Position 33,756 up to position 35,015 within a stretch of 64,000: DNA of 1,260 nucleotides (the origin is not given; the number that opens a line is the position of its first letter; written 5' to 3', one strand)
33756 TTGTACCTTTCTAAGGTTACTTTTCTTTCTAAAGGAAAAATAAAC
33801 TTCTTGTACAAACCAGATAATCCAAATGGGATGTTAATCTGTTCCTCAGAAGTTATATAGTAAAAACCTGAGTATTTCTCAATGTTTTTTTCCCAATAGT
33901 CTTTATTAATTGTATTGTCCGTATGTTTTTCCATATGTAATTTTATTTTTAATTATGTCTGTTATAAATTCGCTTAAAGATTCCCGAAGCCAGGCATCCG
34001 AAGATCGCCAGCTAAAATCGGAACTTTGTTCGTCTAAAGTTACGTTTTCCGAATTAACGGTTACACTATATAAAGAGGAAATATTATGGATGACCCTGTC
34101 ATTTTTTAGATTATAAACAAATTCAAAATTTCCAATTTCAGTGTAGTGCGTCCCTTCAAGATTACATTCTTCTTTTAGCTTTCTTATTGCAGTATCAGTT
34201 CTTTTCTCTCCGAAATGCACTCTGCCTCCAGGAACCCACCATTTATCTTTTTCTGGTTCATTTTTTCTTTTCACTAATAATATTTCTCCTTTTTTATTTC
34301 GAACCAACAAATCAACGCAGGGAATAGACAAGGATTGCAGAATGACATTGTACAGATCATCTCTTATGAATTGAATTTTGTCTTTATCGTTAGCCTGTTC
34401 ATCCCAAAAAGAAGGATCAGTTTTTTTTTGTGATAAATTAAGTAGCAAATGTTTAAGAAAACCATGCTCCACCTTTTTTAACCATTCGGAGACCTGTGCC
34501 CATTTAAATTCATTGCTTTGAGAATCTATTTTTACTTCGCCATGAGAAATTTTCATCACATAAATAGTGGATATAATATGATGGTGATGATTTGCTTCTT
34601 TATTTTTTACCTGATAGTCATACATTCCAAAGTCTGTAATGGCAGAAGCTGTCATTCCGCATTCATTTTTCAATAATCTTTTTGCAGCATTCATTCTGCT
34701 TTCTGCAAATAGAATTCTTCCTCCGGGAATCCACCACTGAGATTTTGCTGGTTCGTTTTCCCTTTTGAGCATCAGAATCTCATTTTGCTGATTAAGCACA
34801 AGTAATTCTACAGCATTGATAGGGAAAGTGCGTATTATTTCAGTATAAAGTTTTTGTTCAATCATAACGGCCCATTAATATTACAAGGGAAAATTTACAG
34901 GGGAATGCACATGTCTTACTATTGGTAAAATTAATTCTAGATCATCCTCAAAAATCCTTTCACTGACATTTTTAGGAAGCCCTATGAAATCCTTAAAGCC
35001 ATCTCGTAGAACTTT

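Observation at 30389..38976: Ten-gene Arn-like operon for a heavily tailored amino sugar, with no characterised counterpart I can name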

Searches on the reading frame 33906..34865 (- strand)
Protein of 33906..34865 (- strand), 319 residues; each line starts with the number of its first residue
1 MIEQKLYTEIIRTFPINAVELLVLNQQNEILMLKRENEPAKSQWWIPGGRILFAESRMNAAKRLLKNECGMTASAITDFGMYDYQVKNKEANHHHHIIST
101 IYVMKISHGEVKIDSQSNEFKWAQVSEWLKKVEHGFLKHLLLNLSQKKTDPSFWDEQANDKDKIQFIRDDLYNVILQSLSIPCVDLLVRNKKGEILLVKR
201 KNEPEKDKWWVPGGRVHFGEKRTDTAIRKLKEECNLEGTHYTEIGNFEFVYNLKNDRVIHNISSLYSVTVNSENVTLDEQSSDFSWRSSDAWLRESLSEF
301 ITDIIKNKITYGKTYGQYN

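Call 5: search_protein_families(library=pfam, proteins=[window:33906-34865:-], max_evalue=0.01)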
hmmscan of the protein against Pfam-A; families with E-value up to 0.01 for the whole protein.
window:33906-34865:- (319 aa): 3 families
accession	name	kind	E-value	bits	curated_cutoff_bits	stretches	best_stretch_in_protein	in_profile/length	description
PF00293.34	NUDIX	-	1.7e-26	93.2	21.1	2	183-292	5-118/134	NUDIX domain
PF14815.12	NUDIX_4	-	5.3e-05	23.4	35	0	186-251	3-65/113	NUDIX domain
PF16262.11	DUF4916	-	0.0072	16.4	27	0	29-130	38-146/170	Domain of unknown function (DUF4916)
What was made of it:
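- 33906..34865 (-): Tandem (fused-dimer) Nudix protein, 319 aa. Both halves are GDP-mannose mannosyl hydrolase-like. Two PF00293 stretches (call 5).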

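Call 6: search_protein_families(library=ncbifam, proteins=[window:33906-34865:-], max_evalue=0.01)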
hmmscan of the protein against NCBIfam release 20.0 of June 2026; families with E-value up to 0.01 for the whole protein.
window:33906-34865:- (319 aa): 25 families
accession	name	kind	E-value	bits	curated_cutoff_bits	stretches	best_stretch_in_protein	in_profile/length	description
NF011963.0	PRK15434.1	subfamily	1.4e-30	106.1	146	2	2-128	3-134/159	GDP-mannose mannosyl hydrolase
TIGR00586.1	mutt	equivalog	4.4e-16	59.1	97.9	2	187-254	11-79/129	8-oxo-dGTP diphosphatase MutT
NF050029.2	TransRepNtr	equivalog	1.3e-15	57.6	400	2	23-146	31-153/245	ADPR responsive transcriptional repressor NtrR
NF006530.0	PRK08999.1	equivalog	3.2e-15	56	245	2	187-256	12-82/315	Nudix family hydrolase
NF008044.0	PRK10776.1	equivalog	2.5e-14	53.3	148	2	22-98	10-87/130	8-oxo-dGTP diphosphatase MutT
NF001938.0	PRK00714.1-5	equivalog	4.1e-13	49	116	2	182-255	14-93/172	RNA pyrophosphohydrolase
NF003788.0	PRK05379.1-5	equivalog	1.2e-12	47.8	354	2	190-236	221-267/351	bifunctional nicotinamide-nucleotide adenylyltransferase/Nudix hydroxylase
NF003787.0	PRK05379.1-4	equivalog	7e-12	45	449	2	183-236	210-262/346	bifunctional nicotinamide-nucleotide adenylyltransferase/Nudix hydroxylase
NF003785.0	PRK05379.1-1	equivalog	4.3e-11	42.6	418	1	184-240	206-261/347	bifunctional nicotinamide-nucleotide adenylyltransferase/Nudix hydroxylase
NF007834.0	PRK10546.1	equivalog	7.3e-11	42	156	2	190-244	12-67/135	pyrimidine (deoxy)nucleoside triphosphate diphosphatase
NF041652.1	Nud_hyd_Dein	equivalog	1.2e-10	41.8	200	1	186-236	18-72/152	Nudix hydrolase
NF001937.0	PRK00714.1-4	equivalog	1.7e-10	40.8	139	2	183-245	10-69/161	RNA pyrophosphohydrolase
NF003786.0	PRK05379.1-2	equivalog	6.5e-10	38.7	397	1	185-236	222-272/354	bifunctional nicotinamide-nucleotide adenylyltransferase/Nudix hydroxylase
TIGR02705.1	nudix_YtkD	equivalog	9.1e-10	38.3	154.4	1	20-110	26-107/156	RNA deprotection pyrophosphohydrolase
NF006961.0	PRK09438.1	equivalog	1.6e-08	34.2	103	1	188-291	15-128/151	dihydroneopterin triphosphate diphosphatase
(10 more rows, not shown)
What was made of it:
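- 33906..34865 (-): NF011963 GDP-mannose mannosyl hydrolase, E 1e-30, 106 bits against a cut-off of 146 (call 6).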

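Call 21: search_solved_structures(query=window:33906-34865:-, max_evalue=0.001)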
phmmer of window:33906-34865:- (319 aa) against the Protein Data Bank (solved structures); distinct sequences matched with E-value up to 0.001: 14.
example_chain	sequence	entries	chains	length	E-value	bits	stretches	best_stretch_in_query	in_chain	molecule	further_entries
1rya_A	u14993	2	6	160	1.8e-11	47.2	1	165-294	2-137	GDP-mannose mannosyl hydrolase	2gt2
2gt4_A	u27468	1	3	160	2.3e-11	46.8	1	165-294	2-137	GDP-mannose mannosyl hydrolase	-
2i8t_A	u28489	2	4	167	1.6e-10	44.1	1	166-293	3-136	GDP-mannose mannosyl hydrolase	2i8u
3i7u_A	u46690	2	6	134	1.2e-06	31.3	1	191-263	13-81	AP4A hydrolase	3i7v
4v14_A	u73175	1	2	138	1.6e-05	27.6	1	186-254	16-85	MUTATOR MUTT PROTEIN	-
2fml_A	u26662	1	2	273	4.7e-05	26.1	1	147-236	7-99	MutT/nudix family protein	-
5cfi_A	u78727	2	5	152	5e-05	26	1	206-307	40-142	BIS(5'-nucleosyl)-tetraphosphatase (Diadenosine tetraphosphatase), putative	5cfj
3grn_A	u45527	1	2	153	5.6e-05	25.8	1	181-293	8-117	MutT related protein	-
2qjt_B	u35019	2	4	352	0.00019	24.1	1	184-241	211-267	Nicotinamide-nucleotide adenylyltransferase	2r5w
5bs6_A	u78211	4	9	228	0.00029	23.5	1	180-270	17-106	transcriptional regulator AraR | transcriptional factor AraR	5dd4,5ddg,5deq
4hvy_A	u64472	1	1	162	0.00047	22.8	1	21-73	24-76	Nucleoside diphosphate-linked moiety X motif 18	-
4dyw_A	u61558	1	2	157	0.00047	22.8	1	183-236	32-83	MutT/NUDIX family protein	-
1sjy_A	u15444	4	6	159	0.00051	22.7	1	184-237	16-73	MutT/nudix family protein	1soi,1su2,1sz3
1mut_A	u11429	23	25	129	0.00088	21.9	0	187-251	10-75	NUCLEOSIDE TRIPHOSPHATE PYROPHOSPHOHYDROLASE | Mutator mutT protein | 7,8-dihydro-8-oxoguanine-triphosphatase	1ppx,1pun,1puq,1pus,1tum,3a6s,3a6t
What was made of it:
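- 33906..34865 (-): PDB 1rya/2gt4 Gmm (call 21).
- On GDP-mannose mannosyl hydrolase (Gmm/WcaH/WbdQ): It is still the best hit in both NCBIfam and PDB (calls 6, 21).
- Closest known: GDP-perosamine / GDP-N-acetylperosamine genes of O-antigen clusters. Same: A Gmm-like Nudix is present (calls 6, 21).
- Gmm-like Nudix (calls 6, 21).
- Tried and rejected: There is no Hexose_dehydrat Pfam hit and no EvaA hit in PDB, while Gmm is the best match, so I rejected it as the leading reading (calls 5, 21).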

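Call 64: find_homologous_proteins(query=window:33906-34865:-, max_evalue=1e-10)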
Query window:33906-34865:- (319 aa): 19 proteins with E <= 1e-10 among 1192 candidates.
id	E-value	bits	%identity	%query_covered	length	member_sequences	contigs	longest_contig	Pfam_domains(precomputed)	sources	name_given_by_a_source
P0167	1.9e-213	726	100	100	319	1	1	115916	PF00293.35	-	-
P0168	4.1e-113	396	57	100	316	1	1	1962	PF00293.35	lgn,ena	-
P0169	5.9e-113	395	56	97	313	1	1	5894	PF00293.35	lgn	-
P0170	5.4e-112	392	55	100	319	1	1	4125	PF00293.35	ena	-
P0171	2.3e-110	387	57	96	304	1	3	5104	PF00293.35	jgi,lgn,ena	-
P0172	2.3e-109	384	53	100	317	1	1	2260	PF00293.35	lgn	-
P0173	1.1e-107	378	55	98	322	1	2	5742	PF00293.35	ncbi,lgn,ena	-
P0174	1.5e-105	371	55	96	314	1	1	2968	PF00293.35,PF14815.13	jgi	-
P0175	1.8e-105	371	54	100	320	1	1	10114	PF00293.35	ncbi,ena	-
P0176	6.7e-105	369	52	100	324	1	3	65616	PF00293.35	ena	-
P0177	3.0e-102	360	52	99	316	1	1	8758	PF00293.35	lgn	-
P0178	5.0e-102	360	51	100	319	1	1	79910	PF00293.35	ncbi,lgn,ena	-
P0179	3.4e-101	357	54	96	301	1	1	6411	PF00293.35,PF14815.13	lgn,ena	-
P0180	1.1e-99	352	50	97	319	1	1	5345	PF00293.35,PF14815.13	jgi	jgi:colanic acid biosynthesis protein WcaH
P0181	6.8e-97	343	49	96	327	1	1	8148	PF00293.35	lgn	-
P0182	4.3e-95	337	55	89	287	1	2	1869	PF00293.35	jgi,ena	-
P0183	1.2e-91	325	47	96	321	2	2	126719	PF00293.35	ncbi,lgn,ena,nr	ncbi:MAG: NUDIX domain-containing protein [Bacteroidales bacterium]|nr:NUDIX domain-containing prote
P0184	5.4e-91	323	49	91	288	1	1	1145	PF00293.35,PF14815.13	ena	-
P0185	6.9e-87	310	47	96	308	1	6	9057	PF00293.35,PF14815.13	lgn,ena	-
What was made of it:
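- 33906..34865 (-): 19 full-length tandem homologue clusters (call 64).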

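Call 65: find_encoding_contigs(protein=P0178, flank=9000, max_places=1)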
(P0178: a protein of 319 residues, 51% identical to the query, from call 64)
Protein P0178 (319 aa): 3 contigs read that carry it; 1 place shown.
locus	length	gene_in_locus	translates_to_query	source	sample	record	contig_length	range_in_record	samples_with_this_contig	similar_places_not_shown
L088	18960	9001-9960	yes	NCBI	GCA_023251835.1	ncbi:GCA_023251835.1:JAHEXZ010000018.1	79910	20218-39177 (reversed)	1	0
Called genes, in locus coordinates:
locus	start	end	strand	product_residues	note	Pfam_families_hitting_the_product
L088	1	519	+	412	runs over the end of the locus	-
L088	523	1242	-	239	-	PF00535:Glycos_transf_2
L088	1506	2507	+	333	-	PF01408:GFO_IDH_MocA, PF02894:GFO_IDH_MocA_C, PF22725:GFO_IDH_MocA_C3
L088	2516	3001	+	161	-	PF25084:LbH_EIF2B, PF25087:GMPPB_C (weak), PF00132:Hexapep, PF14602:Hexapep_2 (weak)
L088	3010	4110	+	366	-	PF00155:Aminotran_1_2, PF01041:DegT_DnrJ_EryC1, PF01053:Cys_Met_Meta_PP (weak)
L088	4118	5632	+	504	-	PF13231:PMT_2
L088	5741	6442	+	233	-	PF00535:Glycos_transf_2, PF13641:Glyco_tranf_2_3 (weak)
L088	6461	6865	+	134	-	PF00190:Cupin_1 (weak), PF14667:Polysacc_synt_C, PF07883:Cupin_2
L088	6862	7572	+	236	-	PF01370:Epimerase (faint)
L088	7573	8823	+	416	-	PF08421:Methyltransf_13, PF13489:Methyltransf_23, PF08484:Methyltransf_14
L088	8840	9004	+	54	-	-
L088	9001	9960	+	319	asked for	PF00293:NUDIX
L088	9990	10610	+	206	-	PF00583:Acetyltransf_1 (faint)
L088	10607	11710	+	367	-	PF01041:DegT_DnrJ_EryC1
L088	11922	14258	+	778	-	PF07690:MFS_1, PF01564:Spermine_synth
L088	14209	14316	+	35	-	-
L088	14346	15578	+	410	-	-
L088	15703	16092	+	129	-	-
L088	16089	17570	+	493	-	PF13231:PMT_2 (weak)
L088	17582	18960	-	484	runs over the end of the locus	PF13231:PMT_2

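Call 66: find_encoding_contigs(protein=P0183, flank=9000, max_places=1)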
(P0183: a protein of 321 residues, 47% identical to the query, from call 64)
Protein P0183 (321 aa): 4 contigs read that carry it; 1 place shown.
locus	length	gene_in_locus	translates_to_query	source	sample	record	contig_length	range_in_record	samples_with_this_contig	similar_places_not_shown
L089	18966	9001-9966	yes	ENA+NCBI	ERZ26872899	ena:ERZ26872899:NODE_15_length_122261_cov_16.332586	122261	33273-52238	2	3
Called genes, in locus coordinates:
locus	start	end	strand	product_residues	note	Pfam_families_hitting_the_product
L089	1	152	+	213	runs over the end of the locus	PF17836:PglD_N, PF24894:Hexapep_GlmU (faint), PF25084:LbH_EIF2B (weak), PF00132:Hexapep, PF25087:GMPPB_C (weak), PF00132:Hexapep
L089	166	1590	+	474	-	-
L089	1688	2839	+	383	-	PF02350:Epimerase_2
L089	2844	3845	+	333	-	PF03102:NeuB, PF08666:SAF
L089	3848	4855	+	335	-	PF03102:NeuB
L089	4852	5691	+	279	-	PF02348:CTP_transf_3, PF12804:NTP_transf_3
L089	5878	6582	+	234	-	PF00535:Glycos_transf_2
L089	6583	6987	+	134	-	PF14667:Polysacc_synt_C, PF00190:Cupin_1, PF07883:Cupin_2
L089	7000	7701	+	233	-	PF01370:Epimerase (faint)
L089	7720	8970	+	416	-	PF08421:Methyltransf_13, PF13489:Methyltransf_23, PF08241:Methyltransf_11 (faint), PF08242:Methyltransf_12 (weak), PF08484:Methyltransf_14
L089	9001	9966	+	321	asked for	PF00293:NUDIX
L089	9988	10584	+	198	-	-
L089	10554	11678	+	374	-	PF00266:Aminotran_5, PF01041:DegT_DnrJ_EryC1, PF00155:Aminotran_1_2, PF01212:Beta_elim_lyase (weak)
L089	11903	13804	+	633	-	-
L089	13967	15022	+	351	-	PF00571:CBS (faint), PF00483:NTP_transferase, PF12804:NTP_transf_3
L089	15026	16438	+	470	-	PF01943:Polysacc_synt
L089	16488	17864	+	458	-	-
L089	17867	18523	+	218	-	PF00132:Hexapep, PF14602:Hexapep_2 (weak)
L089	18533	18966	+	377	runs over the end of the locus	-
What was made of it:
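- L089 sits in a Wzx/NeuB polysaccharide locus (call 66). L089 lies inside a polysaccharide locus (call 66).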

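Call 67: find_encoding_contigs(protein=P0180, flank=6000, max_places=1)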
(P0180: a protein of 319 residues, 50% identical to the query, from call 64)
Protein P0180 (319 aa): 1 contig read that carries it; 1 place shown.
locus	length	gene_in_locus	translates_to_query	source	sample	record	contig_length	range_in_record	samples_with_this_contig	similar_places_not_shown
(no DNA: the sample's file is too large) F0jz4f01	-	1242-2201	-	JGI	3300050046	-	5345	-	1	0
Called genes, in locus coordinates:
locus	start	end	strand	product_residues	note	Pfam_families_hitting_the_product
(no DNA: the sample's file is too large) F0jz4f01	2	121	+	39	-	?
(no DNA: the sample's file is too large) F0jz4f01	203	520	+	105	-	PF00355:Rieske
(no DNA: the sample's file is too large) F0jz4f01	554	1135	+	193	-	-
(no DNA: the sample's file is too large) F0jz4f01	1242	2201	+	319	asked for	PF00293:NUDIX, PF14815:NUDIX_4 (faint), PF00293:NUDIX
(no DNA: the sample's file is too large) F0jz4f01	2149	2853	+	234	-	PF00583:Acetyltransf_1, PF13508:Acetyltransf_7, PF13673:Acetyltransf_10 (weak)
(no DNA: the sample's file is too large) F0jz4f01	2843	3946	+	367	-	PF01041:DegT_DnrJ_EryC1, PF00266:Aminotran_5 (weak), PF01212:Beta_elim_lyase (weak)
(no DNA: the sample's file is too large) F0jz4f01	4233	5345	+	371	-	?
